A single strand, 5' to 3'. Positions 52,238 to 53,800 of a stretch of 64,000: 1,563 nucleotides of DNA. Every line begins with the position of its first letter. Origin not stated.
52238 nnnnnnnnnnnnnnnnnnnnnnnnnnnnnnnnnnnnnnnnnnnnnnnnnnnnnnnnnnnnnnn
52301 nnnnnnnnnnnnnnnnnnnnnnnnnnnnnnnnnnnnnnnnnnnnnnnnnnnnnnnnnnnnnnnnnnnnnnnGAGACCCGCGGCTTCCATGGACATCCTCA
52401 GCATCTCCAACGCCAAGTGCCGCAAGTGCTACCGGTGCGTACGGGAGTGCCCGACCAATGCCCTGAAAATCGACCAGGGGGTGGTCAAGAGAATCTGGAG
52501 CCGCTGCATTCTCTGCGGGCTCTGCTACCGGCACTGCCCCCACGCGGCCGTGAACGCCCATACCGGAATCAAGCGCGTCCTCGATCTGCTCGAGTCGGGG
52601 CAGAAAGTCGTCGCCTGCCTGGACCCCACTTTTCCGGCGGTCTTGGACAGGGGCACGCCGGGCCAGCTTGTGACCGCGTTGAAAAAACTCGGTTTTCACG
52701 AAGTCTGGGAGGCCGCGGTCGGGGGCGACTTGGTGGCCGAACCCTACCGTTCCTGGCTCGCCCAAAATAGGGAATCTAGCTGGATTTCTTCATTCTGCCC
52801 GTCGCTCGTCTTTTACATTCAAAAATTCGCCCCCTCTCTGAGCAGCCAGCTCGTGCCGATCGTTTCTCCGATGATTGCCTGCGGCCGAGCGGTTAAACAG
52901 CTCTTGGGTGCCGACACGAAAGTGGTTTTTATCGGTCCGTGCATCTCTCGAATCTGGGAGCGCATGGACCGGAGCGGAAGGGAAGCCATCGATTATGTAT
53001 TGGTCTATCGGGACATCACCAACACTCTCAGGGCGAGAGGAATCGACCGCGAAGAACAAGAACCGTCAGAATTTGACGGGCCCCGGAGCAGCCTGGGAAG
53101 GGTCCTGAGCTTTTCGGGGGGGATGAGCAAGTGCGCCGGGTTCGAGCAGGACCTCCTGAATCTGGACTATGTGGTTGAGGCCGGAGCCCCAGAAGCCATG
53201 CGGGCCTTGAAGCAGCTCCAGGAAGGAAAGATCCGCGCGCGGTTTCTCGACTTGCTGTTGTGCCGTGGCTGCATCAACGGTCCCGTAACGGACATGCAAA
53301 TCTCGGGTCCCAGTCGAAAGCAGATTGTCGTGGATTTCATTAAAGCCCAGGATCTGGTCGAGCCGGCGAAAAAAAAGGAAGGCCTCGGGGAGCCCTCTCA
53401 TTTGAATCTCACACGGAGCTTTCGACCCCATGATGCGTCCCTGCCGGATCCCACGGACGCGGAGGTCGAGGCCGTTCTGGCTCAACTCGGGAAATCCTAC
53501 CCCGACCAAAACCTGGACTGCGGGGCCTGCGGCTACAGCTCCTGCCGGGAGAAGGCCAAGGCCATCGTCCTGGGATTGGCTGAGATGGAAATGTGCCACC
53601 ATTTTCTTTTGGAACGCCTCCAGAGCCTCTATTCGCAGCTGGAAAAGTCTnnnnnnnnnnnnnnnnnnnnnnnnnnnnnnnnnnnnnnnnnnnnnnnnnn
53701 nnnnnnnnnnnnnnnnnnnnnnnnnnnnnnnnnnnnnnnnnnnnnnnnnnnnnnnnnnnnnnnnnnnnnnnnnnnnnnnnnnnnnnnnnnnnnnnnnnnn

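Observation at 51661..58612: Candidate redox/H2-responsive phosphorelay wired to a fused Nfn-like bifurcating flavoprotein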

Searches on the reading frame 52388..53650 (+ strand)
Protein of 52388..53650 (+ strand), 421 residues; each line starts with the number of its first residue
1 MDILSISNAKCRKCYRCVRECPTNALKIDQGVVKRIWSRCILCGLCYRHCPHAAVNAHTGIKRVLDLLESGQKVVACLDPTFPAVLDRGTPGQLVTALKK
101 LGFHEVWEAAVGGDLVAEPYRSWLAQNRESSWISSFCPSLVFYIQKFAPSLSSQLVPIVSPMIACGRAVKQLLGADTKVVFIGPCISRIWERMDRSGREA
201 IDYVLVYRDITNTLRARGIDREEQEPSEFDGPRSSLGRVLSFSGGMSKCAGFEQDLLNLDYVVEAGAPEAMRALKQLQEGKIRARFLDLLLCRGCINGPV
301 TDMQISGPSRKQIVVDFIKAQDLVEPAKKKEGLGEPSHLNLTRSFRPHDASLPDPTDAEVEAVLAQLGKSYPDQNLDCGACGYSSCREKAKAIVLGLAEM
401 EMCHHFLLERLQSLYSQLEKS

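Call 19: search_solved_structures(query=window:52388-53620:+, max_evalue=0.01, show_alignments=5)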
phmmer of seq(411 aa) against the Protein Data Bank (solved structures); distinct sequences matched with E-value up to 0.01: 60.
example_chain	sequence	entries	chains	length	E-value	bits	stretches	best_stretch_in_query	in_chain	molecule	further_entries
7p5h_A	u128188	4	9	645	2.4e-20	75.8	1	36-250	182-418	Fe-hydrogenase, subunit alpha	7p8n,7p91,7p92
8a6t_A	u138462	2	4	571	5.4e-20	74.6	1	37-249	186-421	Electron bifurcating hydrogenase subunit HydA1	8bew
7qv7_D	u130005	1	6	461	1.8e-18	69.6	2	83-238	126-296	Hydrogen dependent carbon dioxide reductase subunit HydA2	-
9rjq_A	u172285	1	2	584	1.5e-16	63.3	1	4-250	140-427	Iron hydrogenase 1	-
7qhf_A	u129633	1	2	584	2.8e-16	62.4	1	4-250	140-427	Iron hydrogenase 1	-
9rjo_A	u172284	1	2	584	3.8e-16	61.9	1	4-250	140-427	Iron hydrogenase 1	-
6gm4_A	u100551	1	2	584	5.3e-16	61.5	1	4-250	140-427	Iron hydrogenase 1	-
6gm8_A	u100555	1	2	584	7.6e-16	60.9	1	4-250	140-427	Iron hydrogenase 1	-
6gm0_A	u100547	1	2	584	8.7e-16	60.8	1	4-250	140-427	Iron hydrogenase 1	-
6gly_A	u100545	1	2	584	9.5e-16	60.6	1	4-250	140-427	Iron hydrogenase 1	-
6gm1_A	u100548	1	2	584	1e-15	60.6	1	4-250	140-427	Iron hydrogenase 1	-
4xdd_A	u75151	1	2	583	1e-15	60.5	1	4-250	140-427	Iron hydrogenase 1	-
4xdc_A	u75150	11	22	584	1e-15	60.5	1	4-250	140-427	Iron hydrogenase 1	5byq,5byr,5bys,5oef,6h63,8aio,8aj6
5la3_A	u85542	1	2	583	1e-15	60.5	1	4-250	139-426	Iron hydrogenase 1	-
1c4a_A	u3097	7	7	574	1.1e-15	60.4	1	4-250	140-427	PROTEIN (FE-ONLY HYDROGENASE) | PROTEIN (PERIPLASMIC HYDROGENASE 1) | Iron hydrogenase 1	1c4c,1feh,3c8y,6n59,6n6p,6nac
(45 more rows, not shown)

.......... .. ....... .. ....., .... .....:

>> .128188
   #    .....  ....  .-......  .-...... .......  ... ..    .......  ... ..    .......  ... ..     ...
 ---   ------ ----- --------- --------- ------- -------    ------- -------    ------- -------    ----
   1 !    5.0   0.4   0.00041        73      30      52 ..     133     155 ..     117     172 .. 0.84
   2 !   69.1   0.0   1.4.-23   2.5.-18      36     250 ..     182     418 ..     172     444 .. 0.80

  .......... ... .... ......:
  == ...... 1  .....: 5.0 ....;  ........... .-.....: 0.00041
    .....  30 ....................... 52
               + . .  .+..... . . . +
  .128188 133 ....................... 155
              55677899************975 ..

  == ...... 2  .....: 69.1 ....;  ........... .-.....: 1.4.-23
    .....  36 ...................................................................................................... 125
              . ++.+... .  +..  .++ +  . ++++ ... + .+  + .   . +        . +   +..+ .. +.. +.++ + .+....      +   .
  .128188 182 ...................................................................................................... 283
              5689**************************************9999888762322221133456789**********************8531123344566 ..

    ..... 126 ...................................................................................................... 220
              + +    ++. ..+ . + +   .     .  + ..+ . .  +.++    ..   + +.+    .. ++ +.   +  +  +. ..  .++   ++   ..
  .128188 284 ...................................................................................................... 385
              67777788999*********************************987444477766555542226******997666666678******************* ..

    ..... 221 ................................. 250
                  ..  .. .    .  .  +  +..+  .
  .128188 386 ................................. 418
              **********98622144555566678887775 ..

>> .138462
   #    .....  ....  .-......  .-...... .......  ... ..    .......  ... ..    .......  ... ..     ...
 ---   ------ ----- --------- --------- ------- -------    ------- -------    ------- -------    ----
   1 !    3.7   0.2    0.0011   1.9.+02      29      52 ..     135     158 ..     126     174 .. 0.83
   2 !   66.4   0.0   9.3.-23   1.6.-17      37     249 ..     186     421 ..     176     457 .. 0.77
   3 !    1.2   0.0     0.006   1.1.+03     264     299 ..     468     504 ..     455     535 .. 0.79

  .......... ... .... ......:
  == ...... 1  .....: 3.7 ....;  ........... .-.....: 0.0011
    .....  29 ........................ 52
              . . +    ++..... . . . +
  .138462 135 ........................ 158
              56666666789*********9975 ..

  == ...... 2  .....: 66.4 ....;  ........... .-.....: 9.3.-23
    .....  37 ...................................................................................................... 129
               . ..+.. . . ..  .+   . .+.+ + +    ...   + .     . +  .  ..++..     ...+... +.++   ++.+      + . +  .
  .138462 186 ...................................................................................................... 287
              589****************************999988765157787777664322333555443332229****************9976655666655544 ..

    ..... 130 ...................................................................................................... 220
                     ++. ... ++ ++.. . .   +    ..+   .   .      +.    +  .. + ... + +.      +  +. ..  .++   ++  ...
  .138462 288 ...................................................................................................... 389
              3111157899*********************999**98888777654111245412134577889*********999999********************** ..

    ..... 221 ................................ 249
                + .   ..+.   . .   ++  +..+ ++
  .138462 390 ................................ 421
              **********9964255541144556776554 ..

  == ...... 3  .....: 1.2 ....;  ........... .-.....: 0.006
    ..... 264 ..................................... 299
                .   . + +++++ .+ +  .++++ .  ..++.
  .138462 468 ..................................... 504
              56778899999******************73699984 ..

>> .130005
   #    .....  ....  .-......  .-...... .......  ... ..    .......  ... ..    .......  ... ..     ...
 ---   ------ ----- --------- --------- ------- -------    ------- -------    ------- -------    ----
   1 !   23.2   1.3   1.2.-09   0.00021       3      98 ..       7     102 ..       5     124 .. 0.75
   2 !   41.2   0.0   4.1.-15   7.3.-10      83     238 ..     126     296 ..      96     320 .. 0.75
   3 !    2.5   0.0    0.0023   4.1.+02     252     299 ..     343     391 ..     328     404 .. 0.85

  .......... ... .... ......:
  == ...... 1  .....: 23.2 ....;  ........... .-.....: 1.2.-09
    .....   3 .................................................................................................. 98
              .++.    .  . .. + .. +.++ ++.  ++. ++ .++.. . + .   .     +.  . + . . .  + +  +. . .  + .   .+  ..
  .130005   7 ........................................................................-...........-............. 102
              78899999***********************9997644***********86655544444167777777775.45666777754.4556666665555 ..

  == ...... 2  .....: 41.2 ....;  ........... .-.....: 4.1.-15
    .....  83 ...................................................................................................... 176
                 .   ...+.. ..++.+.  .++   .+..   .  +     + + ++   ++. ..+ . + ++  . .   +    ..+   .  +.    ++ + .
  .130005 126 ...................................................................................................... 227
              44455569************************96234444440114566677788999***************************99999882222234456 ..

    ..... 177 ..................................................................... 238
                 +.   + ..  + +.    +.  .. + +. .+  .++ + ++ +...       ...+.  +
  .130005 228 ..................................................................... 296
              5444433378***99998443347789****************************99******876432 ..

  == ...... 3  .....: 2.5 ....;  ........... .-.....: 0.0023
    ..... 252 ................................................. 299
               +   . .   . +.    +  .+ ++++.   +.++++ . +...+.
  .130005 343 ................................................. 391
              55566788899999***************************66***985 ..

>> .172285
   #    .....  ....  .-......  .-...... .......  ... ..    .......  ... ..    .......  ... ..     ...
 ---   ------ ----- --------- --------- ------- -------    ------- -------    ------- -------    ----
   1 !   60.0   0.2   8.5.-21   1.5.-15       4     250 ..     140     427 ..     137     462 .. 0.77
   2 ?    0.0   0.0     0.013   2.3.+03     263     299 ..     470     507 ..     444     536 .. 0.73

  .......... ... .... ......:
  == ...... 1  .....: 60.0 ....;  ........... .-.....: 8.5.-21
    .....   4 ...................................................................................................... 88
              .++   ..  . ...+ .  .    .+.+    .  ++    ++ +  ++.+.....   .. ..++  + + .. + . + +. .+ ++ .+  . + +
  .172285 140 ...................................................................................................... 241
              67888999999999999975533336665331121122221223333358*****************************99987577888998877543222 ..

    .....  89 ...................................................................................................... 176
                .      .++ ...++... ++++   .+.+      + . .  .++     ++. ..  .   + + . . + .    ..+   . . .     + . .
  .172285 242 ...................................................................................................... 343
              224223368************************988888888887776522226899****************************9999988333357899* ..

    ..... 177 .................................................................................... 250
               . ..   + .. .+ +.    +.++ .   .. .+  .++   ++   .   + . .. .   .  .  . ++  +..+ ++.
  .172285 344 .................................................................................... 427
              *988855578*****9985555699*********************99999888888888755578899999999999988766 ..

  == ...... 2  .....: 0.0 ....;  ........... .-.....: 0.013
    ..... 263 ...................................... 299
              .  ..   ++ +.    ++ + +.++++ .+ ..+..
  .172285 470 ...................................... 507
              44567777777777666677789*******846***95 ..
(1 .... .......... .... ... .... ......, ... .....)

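Call 28: search_protein_representatives(protein=window:52388-53650:+)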
Query: 421 residues. Proteins with E-value up to 0.001 (for the whole library): 4390; up to 1e-10: 2129; up to 1e-30: 607. The best 150 are listed.
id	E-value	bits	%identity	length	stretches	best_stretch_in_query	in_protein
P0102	2.8e-162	556.6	57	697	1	2-421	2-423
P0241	7.5e-105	367.4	41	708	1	5-421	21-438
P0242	2.2e-99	349.4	41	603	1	8-411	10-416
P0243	6.6e-99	347.8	42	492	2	66-421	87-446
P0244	1.2e-95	337.1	40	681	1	8-418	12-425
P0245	8.9e-95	334.2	40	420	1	8-417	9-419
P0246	1.2e-94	333.8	39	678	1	3-420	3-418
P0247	4.3e-93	328.7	40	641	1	10-419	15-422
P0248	3.8e-92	325.6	41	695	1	8-416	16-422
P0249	1.1e-91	324.0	38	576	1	8-409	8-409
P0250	3.5e-89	315.8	37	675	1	8-417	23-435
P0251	1.3e-88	313.9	38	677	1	7-421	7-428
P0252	4.6e-86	305.5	37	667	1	3-419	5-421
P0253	8.7e-85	301.3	39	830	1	1-414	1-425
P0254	1.8e-83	296.9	40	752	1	3-418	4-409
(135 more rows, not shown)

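Call 30: find_encoding_contigs(protein=P0241, flank=8000, max_places=2)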
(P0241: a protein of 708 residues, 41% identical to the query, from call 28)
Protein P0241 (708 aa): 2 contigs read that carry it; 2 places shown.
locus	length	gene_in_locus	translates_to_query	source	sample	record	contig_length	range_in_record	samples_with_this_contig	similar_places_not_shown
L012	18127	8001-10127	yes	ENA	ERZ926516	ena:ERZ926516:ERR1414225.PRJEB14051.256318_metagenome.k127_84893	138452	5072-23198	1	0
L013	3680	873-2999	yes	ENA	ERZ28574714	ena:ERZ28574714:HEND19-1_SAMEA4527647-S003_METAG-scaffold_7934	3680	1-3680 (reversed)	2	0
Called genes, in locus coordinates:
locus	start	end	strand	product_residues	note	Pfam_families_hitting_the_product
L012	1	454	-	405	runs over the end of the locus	PF06779:MFS_4, PF07690:MFS_1, PF12832:MFS_1_like, PF01306:LacY_symp (weak), PF07690:MFS_1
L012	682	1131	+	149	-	PF01257:2Fe-2S_thioredx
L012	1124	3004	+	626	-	PF01512:Complex1_51K, PF12837:Fer4_6 (faint), PF12838:Fer4_7 (faint), PF10589:NADH_4Fe-4S, PF14697:Fer4_21 (faint), PF00037:Fer4, PF13187:Fer4_9 (weak), PF13237:Fer4_10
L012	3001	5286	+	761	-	PF00111:Fer2, PF13510:Fer2_4, PF00037:Fer4 (faint), PF22117:Fer4_Nqo3 (weak), PF12838:Fer4_7, PF13183:Fer4_8 (weak), PF04879:Molybdop_Fe4S4, PF00384:Molybdopterin, +1 more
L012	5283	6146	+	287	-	PF10418:DHODB_Fe-S_bind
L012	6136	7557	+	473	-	PF14691:Fer4_20, PF01262:AlaDh_PNT_C (faint), PF13738:Pyr_redox_3 (faint), PF00070:Pyr_redox (faint), PF07992:Pyr_redox_2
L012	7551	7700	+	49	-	-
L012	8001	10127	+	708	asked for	PF13237:Fer4_10, PF12838:Fer4_7, PF13187:Fer4_9, PF25160:LdpA_Fe-S-bd (weak), PF00037:Fer4 (weak), PF02906:Fe_hyd_lg_C, PF00512:HisKA, PF02518:HATPase_c, +2 more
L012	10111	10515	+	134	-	PF00072:Response_reg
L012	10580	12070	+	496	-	PF00072:Response_reg, PF00989:PAS (weak), PF12860:PAS_7 (faint), PF13426:PAS_9, PF00512:HisKA, PF02518:HATPase_c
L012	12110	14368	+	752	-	PF01262:AlaDh_PNT_C (faint), PF00175:NAD_binding_1 (weak), PF01946:Thi4 (faint), PF10418:DHODB_Fe-S_bind, PF14691:Fer4_20, PF07992:Pyr_redox_2, PF13450:NAD_binding_8, PF00070:Pyr_redox, +2 more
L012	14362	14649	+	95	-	-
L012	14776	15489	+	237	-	PF01135:PCMT, PF00398:RrnaAD, PF13649:Methyltransf_25 (weak)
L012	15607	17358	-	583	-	PF04015:DUF362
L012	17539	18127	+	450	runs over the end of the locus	PF02127:Peptidase_M18, PF05343:Peptidase_M42 (faint)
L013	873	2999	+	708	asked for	PF13237:Fer4_10, PF12838:Fer4_7, PF13187:Fer4_9, PF25160:LdpA_Fe-S-bd (weak), PF00037:Fer4 (weak), PF02906:Fe_hyd_lg_C, PF00512:HisKA, PF02518:HATPase_c, +2 more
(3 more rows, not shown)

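Call 32: find_encoding_contigs(protein=P0244, flank=7000, max_places=1)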
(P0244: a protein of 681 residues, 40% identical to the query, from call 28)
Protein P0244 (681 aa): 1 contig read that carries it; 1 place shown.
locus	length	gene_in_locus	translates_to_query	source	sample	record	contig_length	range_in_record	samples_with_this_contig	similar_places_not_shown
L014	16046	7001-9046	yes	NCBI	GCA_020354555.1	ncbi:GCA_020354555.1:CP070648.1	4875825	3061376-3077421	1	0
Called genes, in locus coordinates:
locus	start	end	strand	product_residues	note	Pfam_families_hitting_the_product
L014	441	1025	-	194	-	PF00294:PfkB (weak), PF08543:Phos_pyr_kin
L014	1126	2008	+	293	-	PF06968:BATS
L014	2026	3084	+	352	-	PF04055:Radical_SAM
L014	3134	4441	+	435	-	PF02421:FeoB_N (weak), PF00350:Dynamin_N (faint), PF01926:MMR_HSR1, PF18128:HydF_dimer, PF18133:HydF_tetramer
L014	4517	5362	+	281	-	PF10418:DHODB_Fe-S_bind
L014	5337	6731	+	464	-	PF14691:Fer4_20, PF01262:AlaDh_PNT_C (faint), PF07992:Pyr_redox_2, PF13450:NAD_binding_8 (weak), PF13738:Pyr_redox_3 (faint), PF00070:Pyr_redox (weak)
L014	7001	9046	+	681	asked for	PF12838:Fer4_7 (weak), PF13187:Fer4_9 (weak), PF13237:Fer4_10, PF25160:LdpA_Fe-S-bd (weak), PF02906:Fe_hyd_lg_C, PF04060:FeS, PF00512:HisKA, PF02518:HATPase_c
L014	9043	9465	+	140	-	PF00072:Response_reg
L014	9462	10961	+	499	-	PF00072:Response_reg, PF00989:PAS (weak), PF08448:PAS_4, PF13188:PAS_8 (faint), PF13426:PAS_9 (weak), PF00512:HisKA, PF02518:HATPase_c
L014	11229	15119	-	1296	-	PF08309:LVIVD, PF08308:PEGA (faint), PF13620:CarboxypepD_reg, PF14686:fn3_3 (weak), PF17210:SdrD_B (faint), PF13620:CarboxypepD_reg, PF13715:CarbopepD_reg_2 (weak), PF13620:CarboxypepD_reg, +3 more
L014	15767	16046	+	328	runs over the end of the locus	PF02638:GHL10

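Call 33: find_encoding_contigs(protein=P0248, flank=7000, max_places=1)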
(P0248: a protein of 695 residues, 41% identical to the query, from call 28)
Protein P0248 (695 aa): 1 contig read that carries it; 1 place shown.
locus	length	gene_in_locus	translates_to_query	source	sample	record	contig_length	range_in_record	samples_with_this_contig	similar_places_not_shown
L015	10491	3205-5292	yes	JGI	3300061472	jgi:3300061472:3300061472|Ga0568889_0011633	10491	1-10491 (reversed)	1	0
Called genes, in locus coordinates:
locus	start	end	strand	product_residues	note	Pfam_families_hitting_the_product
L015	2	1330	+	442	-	?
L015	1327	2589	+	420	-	PF01066:CDP-OH_P_transf, PF04138:GtrA_DPMS_TM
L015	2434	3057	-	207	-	-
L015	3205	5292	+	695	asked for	PF12838:Fer4_7 (weak), PF13187:Fer4_9, PF13237:Fer4_10, PF14697:Fer4_21 (weak), PF25160:LdpA_Fe-S-bd (weak), PF02906:Fe_hyd_lg_C, PF00512:HisKA, PF02518:HATPase_c, +2 more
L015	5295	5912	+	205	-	PF07998:Peptidase_M54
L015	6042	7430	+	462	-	PF00072:Response_reg, PF00158:Sigma54_activat, PF14532:Sigma54_activ_2, PF07728:AAA_5 (weak), PF25601:AAA_lid_14, PF02954:HTH_8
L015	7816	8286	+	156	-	-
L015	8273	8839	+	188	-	PF01257:2Fe-2S_thioredx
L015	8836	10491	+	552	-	?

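Call 34: find_encoding_contigs(protein=P0246, flank=7000, max_places=1)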
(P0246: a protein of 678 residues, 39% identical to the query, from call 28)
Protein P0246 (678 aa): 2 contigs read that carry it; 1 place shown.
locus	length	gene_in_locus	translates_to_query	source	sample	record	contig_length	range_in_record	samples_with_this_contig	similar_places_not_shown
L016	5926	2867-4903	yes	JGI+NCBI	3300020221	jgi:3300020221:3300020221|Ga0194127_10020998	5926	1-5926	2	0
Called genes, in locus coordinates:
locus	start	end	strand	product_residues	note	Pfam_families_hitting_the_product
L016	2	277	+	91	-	PF01750:HycI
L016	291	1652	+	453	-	PF04055:Radical_SAM, PF06968:BATS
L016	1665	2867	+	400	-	PF00350:Dynamin_N (faint), PF01926:MMR_HSR1, PF18128:HydF_dimer, PF18133:HydF_tetramer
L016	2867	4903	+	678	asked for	PF12838:Fer4_7 (weak), PF13187:Fer4_9 (weak), PF13237:Fer4_10, PF14697:Fer4_21 (weak), PF02906:Fe_hyd_lg_C, PF04060:FeS, PF00512:HisKA, PF02518:HATPase_c, +2 more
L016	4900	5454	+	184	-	PF07998:Peptidase_M54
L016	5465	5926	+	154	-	?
